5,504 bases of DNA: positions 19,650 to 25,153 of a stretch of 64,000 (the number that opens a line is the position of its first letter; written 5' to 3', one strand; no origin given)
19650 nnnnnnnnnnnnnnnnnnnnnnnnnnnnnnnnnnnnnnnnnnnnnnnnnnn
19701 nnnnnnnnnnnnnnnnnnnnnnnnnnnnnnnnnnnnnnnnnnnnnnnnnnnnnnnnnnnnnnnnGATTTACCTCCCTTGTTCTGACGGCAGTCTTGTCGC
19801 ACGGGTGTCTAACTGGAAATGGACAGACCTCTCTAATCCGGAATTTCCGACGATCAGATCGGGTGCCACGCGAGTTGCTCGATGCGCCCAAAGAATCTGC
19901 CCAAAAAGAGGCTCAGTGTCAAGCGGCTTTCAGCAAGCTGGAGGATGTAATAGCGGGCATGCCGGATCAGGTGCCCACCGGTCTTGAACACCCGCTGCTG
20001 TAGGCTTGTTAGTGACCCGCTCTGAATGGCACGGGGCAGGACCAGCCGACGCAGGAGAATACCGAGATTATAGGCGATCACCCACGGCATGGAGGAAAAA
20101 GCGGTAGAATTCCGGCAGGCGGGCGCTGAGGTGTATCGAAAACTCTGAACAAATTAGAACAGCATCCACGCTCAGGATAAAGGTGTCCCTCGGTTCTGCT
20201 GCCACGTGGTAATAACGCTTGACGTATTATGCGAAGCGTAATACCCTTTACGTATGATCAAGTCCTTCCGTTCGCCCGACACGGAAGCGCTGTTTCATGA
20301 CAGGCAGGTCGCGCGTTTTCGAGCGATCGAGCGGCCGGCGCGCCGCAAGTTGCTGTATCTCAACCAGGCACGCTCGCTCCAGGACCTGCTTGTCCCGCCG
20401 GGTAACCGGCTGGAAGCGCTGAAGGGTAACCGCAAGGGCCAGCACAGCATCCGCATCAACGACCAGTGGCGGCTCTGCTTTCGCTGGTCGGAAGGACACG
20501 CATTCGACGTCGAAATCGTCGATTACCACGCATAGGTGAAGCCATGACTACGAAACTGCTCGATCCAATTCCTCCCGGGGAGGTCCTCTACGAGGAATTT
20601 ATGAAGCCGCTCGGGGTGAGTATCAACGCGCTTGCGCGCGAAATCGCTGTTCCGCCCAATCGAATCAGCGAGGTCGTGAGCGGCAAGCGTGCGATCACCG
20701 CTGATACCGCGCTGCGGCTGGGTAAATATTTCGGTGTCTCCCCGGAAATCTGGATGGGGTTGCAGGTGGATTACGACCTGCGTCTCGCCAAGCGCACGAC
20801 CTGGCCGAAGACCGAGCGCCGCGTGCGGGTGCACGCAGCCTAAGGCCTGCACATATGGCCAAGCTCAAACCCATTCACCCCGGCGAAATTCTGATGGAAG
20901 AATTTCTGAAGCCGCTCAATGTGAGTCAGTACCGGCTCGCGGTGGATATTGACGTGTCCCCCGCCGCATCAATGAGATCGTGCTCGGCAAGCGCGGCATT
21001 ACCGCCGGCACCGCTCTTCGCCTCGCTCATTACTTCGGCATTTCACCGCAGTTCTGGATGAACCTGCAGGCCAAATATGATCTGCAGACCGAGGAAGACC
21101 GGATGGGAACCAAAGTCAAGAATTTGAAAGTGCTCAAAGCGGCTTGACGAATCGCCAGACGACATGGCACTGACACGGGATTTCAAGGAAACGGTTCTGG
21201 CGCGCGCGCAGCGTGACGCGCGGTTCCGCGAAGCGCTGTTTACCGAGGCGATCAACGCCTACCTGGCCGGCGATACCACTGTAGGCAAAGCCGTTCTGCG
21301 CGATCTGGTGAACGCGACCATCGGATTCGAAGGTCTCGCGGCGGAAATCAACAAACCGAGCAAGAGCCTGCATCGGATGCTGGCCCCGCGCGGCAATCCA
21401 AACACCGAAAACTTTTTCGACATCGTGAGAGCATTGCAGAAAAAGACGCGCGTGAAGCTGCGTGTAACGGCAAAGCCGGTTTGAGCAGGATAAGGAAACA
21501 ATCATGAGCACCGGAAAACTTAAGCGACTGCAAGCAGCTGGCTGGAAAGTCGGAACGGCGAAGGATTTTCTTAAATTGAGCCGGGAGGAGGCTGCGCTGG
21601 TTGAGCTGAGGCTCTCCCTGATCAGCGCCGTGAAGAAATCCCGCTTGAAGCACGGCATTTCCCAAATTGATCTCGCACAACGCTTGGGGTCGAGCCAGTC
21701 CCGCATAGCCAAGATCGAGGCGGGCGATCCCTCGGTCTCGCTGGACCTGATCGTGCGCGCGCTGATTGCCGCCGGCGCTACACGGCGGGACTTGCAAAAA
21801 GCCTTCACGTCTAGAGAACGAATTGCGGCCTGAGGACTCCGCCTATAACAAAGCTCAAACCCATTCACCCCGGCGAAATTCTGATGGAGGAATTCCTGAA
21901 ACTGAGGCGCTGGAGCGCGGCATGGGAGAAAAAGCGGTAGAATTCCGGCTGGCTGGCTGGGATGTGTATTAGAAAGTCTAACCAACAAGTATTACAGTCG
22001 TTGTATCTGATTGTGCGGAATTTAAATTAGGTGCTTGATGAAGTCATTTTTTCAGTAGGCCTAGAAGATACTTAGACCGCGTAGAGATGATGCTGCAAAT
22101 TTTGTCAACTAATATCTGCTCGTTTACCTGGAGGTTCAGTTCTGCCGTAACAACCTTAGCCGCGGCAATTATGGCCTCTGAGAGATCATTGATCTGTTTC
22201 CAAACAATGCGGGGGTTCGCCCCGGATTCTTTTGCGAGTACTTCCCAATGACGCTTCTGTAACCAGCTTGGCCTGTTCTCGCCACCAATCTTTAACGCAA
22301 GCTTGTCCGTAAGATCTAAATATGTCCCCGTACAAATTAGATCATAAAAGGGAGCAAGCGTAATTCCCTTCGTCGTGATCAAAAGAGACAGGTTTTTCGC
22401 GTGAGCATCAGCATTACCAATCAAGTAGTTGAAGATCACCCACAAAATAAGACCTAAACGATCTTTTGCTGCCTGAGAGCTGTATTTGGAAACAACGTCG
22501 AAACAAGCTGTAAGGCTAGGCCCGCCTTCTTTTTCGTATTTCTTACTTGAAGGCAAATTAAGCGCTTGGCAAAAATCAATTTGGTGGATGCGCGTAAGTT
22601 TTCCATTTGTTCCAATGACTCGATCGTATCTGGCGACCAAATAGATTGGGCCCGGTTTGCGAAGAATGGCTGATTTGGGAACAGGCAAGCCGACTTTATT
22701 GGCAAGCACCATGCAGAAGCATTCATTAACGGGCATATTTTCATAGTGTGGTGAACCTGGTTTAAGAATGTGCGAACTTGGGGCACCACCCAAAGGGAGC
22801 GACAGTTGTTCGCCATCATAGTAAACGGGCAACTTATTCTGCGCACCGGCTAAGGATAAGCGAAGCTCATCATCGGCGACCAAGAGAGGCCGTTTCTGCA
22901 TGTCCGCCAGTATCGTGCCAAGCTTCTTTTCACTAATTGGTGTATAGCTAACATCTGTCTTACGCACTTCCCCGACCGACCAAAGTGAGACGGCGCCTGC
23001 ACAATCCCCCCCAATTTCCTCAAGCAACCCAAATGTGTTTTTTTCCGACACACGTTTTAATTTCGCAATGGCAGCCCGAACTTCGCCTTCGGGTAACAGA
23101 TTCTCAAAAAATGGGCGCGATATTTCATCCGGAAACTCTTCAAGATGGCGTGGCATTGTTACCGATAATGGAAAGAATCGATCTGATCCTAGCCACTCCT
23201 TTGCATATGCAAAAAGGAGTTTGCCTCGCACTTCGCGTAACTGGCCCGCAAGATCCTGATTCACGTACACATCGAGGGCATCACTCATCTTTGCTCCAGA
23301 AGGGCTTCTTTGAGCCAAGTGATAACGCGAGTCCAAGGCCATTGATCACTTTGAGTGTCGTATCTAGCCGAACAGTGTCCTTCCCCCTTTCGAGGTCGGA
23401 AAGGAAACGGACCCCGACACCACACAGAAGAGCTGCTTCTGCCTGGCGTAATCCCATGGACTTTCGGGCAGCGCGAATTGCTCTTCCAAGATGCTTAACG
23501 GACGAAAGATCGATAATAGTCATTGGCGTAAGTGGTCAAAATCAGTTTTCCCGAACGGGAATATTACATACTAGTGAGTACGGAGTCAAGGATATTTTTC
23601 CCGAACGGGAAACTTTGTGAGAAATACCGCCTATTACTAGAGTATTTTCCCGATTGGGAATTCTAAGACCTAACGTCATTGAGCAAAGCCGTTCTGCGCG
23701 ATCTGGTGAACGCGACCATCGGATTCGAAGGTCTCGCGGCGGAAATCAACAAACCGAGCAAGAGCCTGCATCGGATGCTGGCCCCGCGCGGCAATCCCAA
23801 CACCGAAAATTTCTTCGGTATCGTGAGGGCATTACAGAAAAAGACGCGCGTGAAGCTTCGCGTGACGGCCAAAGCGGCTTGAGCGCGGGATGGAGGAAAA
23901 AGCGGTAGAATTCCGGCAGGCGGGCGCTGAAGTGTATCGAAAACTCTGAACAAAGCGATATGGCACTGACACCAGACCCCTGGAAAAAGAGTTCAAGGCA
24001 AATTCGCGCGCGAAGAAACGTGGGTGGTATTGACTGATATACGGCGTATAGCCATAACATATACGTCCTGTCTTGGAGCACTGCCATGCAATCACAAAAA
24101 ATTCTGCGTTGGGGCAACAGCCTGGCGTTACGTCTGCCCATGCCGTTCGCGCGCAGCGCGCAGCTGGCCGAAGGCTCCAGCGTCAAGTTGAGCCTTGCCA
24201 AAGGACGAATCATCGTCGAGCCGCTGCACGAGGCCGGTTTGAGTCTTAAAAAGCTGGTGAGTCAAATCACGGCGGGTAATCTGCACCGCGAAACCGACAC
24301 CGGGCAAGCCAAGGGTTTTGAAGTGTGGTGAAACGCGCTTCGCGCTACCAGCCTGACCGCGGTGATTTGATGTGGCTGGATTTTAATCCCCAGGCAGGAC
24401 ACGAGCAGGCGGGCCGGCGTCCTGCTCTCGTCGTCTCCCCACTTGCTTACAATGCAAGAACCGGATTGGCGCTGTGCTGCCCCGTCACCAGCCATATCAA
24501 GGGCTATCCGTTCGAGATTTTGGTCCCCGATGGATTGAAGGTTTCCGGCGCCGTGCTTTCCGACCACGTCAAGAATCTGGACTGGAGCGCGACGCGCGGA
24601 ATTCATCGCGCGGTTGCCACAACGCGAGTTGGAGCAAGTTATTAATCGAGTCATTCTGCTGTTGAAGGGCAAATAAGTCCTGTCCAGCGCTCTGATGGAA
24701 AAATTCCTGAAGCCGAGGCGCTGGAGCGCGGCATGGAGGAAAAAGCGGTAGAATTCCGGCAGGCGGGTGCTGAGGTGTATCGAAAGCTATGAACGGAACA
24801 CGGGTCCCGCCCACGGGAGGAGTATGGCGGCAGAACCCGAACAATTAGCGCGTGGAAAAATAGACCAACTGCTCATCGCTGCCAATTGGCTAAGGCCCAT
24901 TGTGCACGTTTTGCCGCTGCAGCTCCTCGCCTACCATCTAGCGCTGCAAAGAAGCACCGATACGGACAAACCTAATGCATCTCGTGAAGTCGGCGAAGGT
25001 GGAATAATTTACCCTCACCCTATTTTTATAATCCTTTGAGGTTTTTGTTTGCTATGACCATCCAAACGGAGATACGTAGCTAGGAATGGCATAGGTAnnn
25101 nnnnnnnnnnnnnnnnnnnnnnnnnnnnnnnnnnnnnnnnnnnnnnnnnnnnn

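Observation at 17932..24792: Four decayed copies of a ThiC C-terminus downstream of thiC delimit successive TA islets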

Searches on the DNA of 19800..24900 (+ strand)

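Call 45: search_dna_similar(query=window:19800-24900:+, collection=plasmids, mode=distant, max_rows=15)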
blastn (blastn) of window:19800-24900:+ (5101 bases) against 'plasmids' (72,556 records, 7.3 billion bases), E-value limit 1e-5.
Records with a match: 50; places in all: 51; records where one place covers at least 80% of the query: 0.
Best place of each record, by identity: 80-90% 2; 60-80% 48.
By first word of the organism name: Rhodococcus 4; Sphingobium 4; Brucella 3; Variovorax 3; Azospirillum 3; Azotobacter 3; Proteus 3; Serratia 2; Sinorhizobium 2; Caballeronia 2; and 20 more.
By predicted mobility (MOB-suite, as given by PLSDB): non-mobilizable 29; conjugative 14; mobilizable 7.
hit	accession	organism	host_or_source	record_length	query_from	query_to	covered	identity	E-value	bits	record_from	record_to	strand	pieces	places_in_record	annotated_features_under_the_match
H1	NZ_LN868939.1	Nocardia farcinica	not known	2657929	582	1270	11%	67.9%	3e-21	198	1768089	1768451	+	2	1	none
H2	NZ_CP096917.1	Alcaligenes faecalis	Homo sapiens,Sputum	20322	593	1269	10%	67.7%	2e-12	165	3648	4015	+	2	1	HigA family addiction module antitoxin | type II toxin-antitoxin system RelE/ParE family toxin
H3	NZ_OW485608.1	Rhodovastum atsumiense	-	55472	576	981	8%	68.0%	1e-26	131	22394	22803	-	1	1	HigA family addiction module antitoxin | type II toxin-antitoxin system RelE/ParE family toxin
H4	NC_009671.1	Brucella anthropi ATCC 49188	-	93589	596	980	8%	67.2%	9e-16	95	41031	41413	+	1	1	HigA family addiction module antitoxin | type II toxin-antitoxin system RelE/ParE family toxin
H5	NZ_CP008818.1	Brucella anthropi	-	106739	596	980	8%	67.2%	9e-16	95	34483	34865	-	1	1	HigA family addiction module antitoxin | type II toxin-antitoxin system RelE/ParE family toxin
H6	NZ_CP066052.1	Brucella anthropi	-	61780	596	980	8%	67.2%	9e-16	95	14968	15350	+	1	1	HigA family addiction module antitoxin | type II toxin-antitoxin system RelE/ParE family toxin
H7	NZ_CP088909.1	Rhodococcus qingshengii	cell culture,forest soil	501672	766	1271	7%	69.6%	2e-11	143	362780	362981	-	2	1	HigA family addiction module antitoxin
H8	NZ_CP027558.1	Rhodococcus rhodochrous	mixed culture,sewage tank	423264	596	1271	7%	69.5%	1e-8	134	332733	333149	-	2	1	HigA family addiction module antitoxin | type II toxin-antitoxin system RelE/ParE family toxin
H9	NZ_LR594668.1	Variovorax sp. SRS16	linuron-contaminated soil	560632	1497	3998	4%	76.7%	3e-9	148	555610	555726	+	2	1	transcriptional regulator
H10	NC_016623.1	Azospirillum lipoferum 4B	-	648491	582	1269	4%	74.8%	6e-12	146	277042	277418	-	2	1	HigA family addiction module antitoxin | type II toxin-antitoxin system RelE/ParE family toxin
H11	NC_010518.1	Methylobacterium radiotolerans JCM 2831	-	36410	1365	1600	5%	68.3%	4e-14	90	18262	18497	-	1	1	transcriptional regulator | type II toxin-antitoxin system RelE/ParE family toxin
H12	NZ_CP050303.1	Phyllobacterium sp. 628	Oxytropis pumilio,cell culture,root ...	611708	4574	4806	5%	68.2%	4e-8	71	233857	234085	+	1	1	mazF: endoribonuclease MazF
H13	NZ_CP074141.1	Serratia sp. JSRIV004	river water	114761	4553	4787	5%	67.2%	4e-8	70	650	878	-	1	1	mazF: endoribonuclease MazF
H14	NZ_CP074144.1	Serratia sp. JSRIV002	river water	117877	4553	4787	5%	67.2%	4e-8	70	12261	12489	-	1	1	mazF: endoribonuclease MazF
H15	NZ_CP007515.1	Rubrobacter radiotolerans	-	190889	1071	1272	4%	71.4%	6e-18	102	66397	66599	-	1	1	HigA family addiction module antitoxin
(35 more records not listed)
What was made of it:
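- Tried and rejected: A blastn of the whole array hit only the toxin-antitoxin genes, at about 67-70% identity, and never a thiC fragment (call 45).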

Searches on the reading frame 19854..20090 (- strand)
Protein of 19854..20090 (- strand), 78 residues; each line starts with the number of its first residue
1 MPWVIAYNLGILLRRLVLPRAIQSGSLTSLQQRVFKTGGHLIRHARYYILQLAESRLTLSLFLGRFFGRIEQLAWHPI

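Call 18: search_protein_families(library=pfam, proteins=[window:19854-20090:-], max_evalue=0.01)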
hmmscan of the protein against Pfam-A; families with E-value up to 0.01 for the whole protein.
window:19854-20090:- (78 aa): 1 family
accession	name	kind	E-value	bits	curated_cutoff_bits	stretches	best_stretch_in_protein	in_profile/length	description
PF13701.12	DDE_Tnp_1_4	-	7.7e-08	31.4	34.7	1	4-73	364-433/435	Transposase DDE domain group 1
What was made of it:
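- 19854..20090 (-): C-terminal fragment of a DDE transposase. It abuts T1. Pfam DDE_Tnp_1_4, profile positions 364-433 of 435 (call 18).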

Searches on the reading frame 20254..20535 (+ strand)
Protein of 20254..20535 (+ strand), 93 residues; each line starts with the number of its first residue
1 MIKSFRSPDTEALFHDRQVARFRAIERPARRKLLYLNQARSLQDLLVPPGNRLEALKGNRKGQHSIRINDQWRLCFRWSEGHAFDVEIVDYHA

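Call 18: search_protein_families(library=pfam, proteins=[window:20254-20535:+], max_evalue=0.01)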
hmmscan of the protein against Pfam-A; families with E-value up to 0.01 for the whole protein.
window:20254-20535:+ (93 aa): 1 family
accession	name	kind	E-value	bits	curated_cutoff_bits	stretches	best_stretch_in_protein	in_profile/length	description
PF05015.19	HigB-like_toxin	-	2.6e-16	60.3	27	1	24-92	24-91/91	RelE-like toxin of type II toxin-antitoxin system HigB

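Call 47: find_encoding_contigs(protein=window:20254-20535:+, flank=10000, max_places=10)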
Protein window:20254-20535:+ (93 aa): 4 contigs read that carry it; 4 places shown.
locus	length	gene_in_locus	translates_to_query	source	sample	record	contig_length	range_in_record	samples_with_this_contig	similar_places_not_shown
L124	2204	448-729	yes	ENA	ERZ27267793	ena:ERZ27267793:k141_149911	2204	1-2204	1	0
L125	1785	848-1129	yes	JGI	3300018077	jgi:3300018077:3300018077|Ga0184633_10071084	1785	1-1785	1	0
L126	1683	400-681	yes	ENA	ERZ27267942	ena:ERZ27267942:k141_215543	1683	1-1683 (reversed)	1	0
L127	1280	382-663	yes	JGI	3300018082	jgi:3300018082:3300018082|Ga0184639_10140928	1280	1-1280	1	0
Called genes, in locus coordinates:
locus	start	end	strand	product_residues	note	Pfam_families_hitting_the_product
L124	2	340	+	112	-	?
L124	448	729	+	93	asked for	PF05015:HigB-like_toxin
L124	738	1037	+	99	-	PF01381:HTH_3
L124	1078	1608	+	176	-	-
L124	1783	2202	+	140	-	?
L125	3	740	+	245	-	?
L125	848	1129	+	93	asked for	PF05015:HigB-like_toxin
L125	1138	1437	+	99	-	PF01381:HTH_3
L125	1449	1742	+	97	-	PF12844:HTH_19, PF01381:HTH_3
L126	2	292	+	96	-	?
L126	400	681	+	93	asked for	PF05015:HigB-like_toxin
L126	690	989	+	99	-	PF01381:HTH_3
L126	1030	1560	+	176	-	-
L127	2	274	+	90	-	?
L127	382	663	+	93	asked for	PF05015:HigB-like_toxin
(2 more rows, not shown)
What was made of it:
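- Tried and rejected: HigB gave four short contigs that proved useful (call 47).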

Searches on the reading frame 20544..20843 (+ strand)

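Call 18: search_protein_families(library=pfam, proteins=[window:20544-20843:+], max_evalue=0.01)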
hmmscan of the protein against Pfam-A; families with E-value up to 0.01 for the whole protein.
window:20544-20843:+ (99 aa): 4 families
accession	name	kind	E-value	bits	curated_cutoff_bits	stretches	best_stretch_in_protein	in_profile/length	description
PF01381.28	HTH_3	-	4.1e-09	36.8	23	1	18-69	3-54/55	Helix-turn-helix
PF13560.12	HTH_31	-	0.00014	22.5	27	1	24-68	14-59/64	Helix-turn-helix domain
PF13443.12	HTH_26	-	0.00096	19.8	22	1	18-68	4-55/63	Cro/C1-type HTH DNA-binding domain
PF12844.13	HTH_19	-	0.005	17.1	30.2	1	23-68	11-56/64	Helix-turn-helix domain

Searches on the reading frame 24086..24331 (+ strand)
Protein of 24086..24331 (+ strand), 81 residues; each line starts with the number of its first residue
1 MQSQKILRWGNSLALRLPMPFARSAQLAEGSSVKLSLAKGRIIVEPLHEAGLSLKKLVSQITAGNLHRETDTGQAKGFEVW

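Call 17: search_protein_families(library=pfam, proteins=[window:24086-24331:+], max_evalue=0.01)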
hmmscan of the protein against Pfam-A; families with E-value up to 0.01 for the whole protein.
window:24086-24331:+ (81 aa): 1 family
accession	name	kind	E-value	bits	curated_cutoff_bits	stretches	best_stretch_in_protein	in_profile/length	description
PF04014.23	MazE_antitoxin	-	2.6e-09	37.3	24.7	1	6-47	1-43/48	Antidote-toxin recognition MazE, bacterial antitoxin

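Call 48: find_encoding_contigs(protein=window:24086-24331:+, flank=10000, max_places=10)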
Protein window:24086-24331:+ (81 aa): no gene with exactly this product is on record in the collection.

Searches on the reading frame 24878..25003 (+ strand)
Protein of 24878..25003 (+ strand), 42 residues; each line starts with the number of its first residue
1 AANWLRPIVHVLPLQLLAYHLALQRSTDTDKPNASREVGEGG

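Call 58: search_solved_structures(query=window:24878-25003:+, max_evalue=1, show_alignments=1)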
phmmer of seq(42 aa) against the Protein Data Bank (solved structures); distinct sequences matched with E-value up to 1: 18.
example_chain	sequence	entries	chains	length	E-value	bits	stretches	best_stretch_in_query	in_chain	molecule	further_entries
1moq_A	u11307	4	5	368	2.5e-05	27.1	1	5-33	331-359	GLUCOSAMINE 6-PHOSPHATE SYNTHASE | Glutamine--fructose-6-phosphate aminotransferase [isomerizing]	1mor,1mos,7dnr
3ooj_A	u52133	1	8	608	4.8e-05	26.2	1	5-33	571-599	Glucosamine/fructose-6-phosphate aminotransferase, isomerizing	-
2j6h_A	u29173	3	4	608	4.8e-05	26.2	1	5-33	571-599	GLUCOSAMINE-FRUCTOSE-6-PHOSPHATE AMINOTRANSFERASE | GLUCOSAMINE--FRUCTOSE-6-PHOSPHATE AMINOTRANSFERASE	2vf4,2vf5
1jxa_A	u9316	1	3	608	4.8e-05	26.2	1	5-33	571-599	glucosamine 6-phosphate synthase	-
4amv_A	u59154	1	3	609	4.8e-05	26.2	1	5-33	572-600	GLUCOSAMINE--FRUCTOSE-6-PHOSPHATE AMINOTRANSFERASE [ISOMER IZING]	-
3tbf_A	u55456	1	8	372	9.2e-05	25.3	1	5-33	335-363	Glucosamine--fructose-6-phosphate aminotransferase [isomerizing]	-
2zj3_A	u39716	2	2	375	0.0011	22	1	4-33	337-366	Glucosamine--fructose-6-phosphate aminotransferase [isomerizing] 1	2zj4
2v4m_A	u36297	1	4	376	0.0011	22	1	4-33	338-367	GLUCOSAMINE--FRUCTOSE-6-PHOSPHATE AMINOTRANSFERASE [ISOMERIZING] 1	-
4s1w_A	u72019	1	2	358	0.0014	21.7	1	5-33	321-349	Glutamine--fructose-6-phosphate aminotransferase [isomerizing]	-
6r4i_A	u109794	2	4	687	0.0022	21.1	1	4-33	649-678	Glutamine--fructose-6-phosphate aminotransferase [isomerizing] 1 | Glutamine--fructose-6-phosphate-aminotransferase [isomerizing] 1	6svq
6r4h_A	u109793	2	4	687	0.0023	21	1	4-33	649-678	Glutamine--fructose-6-phosphate aminotransferase [isomerizing] 1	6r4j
6zmj_A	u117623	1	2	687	0.0024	21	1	4-33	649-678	Glutamine--fructose-6-phosphate aminotransferase [isomerizing] 1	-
7ndl_A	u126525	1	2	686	0.0024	21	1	4-33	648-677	Isoform 2 of Glutamine-fructose-6-phosphate aminotransferase [isomerizing] 1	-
6r4e_A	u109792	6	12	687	0.0024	21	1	4-33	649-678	Glutamine--fructose-6-phosphate aminotransferase [isomerizing] 1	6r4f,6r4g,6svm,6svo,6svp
6zmk_A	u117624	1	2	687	0.0024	21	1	4-33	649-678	Glutamine--fructose-6-phosphate aminotransferase [isomerizing] 1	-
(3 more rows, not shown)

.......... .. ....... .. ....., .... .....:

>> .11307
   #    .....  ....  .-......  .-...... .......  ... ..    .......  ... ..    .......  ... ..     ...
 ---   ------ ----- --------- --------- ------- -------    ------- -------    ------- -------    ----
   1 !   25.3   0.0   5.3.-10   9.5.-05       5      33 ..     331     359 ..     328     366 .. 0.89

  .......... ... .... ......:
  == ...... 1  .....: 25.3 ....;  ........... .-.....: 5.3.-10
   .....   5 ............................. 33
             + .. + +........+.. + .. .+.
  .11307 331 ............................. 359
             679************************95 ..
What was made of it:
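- A glmS 3' fragment precedes the R-M island (call 58).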
